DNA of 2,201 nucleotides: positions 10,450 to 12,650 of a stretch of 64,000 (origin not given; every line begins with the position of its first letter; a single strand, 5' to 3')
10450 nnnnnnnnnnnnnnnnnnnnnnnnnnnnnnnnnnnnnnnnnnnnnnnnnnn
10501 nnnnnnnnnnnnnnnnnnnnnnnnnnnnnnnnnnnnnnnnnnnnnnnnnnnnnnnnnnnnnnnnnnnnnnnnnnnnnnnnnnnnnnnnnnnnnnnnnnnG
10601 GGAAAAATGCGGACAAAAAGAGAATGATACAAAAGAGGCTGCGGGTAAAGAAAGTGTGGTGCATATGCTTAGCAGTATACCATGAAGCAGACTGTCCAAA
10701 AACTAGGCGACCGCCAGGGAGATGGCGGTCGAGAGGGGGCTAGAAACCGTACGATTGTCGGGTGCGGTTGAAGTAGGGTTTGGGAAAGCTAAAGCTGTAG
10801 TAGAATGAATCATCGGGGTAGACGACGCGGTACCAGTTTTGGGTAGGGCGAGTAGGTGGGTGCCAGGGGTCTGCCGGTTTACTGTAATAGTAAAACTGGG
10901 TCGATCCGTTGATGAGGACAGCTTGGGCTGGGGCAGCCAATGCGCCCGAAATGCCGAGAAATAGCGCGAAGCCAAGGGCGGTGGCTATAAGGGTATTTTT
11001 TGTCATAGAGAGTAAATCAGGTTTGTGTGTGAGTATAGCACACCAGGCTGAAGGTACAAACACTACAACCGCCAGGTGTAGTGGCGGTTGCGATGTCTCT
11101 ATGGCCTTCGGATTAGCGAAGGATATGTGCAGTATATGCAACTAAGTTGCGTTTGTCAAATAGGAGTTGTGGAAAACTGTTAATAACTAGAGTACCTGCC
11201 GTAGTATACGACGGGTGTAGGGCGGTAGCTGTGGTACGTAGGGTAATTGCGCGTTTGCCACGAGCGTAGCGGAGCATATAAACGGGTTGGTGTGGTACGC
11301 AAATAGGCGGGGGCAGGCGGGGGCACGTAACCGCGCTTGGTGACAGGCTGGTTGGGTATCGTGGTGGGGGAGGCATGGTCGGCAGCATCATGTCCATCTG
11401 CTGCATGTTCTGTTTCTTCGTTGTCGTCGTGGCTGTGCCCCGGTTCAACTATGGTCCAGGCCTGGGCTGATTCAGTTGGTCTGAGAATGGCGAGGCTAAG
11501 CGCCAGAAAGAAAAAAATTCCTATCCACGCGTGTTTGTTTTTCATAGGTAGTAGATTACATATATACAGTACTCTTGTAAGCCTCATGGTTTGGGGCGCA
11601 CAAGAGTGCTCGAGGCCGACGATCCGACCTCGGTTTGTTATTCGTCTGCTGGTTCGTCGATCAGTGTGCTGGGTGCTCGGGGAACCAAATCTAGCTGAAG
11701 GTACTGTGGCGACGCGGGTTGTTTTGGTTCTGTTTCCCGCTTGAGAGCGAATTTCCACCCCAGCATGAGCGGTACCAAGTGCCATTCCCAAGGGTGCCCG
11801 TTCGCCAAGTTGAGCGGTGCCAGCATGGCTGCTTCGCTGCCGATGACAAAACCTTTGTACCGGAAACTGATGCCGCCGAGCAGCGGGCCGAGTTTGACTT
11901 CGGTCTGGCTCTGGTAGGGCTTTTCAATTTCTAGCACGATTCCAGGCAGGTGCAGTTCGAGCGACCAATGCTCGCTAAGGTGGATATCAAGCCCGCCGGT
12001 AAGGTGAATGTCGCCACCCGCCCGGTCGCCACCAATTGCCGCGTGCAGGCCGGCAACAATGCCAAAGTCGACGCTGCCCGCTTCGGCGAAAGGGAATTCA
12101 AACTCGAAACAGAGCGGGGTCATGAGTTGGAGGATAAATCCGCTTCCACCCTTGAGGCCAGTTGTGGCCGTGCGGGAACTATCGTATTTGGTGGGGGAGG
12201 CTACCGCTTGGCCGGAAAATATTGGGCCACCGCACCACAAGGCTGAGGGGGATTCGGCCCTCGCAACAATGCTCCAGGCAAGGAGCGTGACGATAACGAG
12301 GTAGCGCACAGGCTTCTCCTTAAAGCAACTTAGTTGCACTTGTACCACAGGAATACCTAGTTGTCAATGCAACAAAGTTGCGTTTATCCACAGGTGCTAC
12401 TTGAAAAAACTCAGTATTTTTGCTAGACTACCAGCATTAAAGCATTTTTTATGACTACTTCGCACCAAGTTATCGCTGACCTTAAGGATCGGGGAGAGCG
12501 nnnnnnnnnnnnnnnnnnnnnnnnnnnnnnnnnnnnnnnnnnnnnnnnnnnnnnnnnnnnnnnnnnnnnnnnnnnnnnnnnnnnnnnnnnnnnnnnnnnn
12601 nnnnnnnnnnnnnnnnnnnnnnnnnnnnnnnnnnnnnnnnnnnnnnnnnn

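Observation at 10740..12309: Cluster of three small secreted proteins, including a His/Asp-rich one, apparently under the same operator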

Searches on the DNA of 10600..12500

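Call 34: search_rna_families(source=window, start=10600, end=12500, threshold=evalue, max_evalue=10)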
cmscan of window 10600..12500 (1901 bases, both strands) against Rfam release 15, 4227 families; matches with E-value up to 10: 5.
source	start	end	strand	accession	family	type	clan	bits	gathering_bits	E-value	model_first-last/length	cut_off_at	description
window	12015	12058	-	RF02950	D12-methyl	Gene; sRNA;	-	20.6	57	0.67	1-64/64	no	D12-methyl RNA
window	12382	12462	-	RF02111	IS009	Gene;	-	17.9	117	0.19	1-199/199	no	IS009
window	12039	12093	+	RF03006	M23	Gene; sRNA;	-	17.6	41.2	3.9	1-53/53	no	M23 RNA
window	12034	12090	-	RF03848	mir-1549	Gene; miRNA;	-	16.9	91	6.6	1-63/63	no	mir-1549 microRNA precursor family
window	11744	11783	-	RF03023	rpfG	Gene; sRNA;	-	13.7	75.9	8.6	1-85/85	no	rpfG RNA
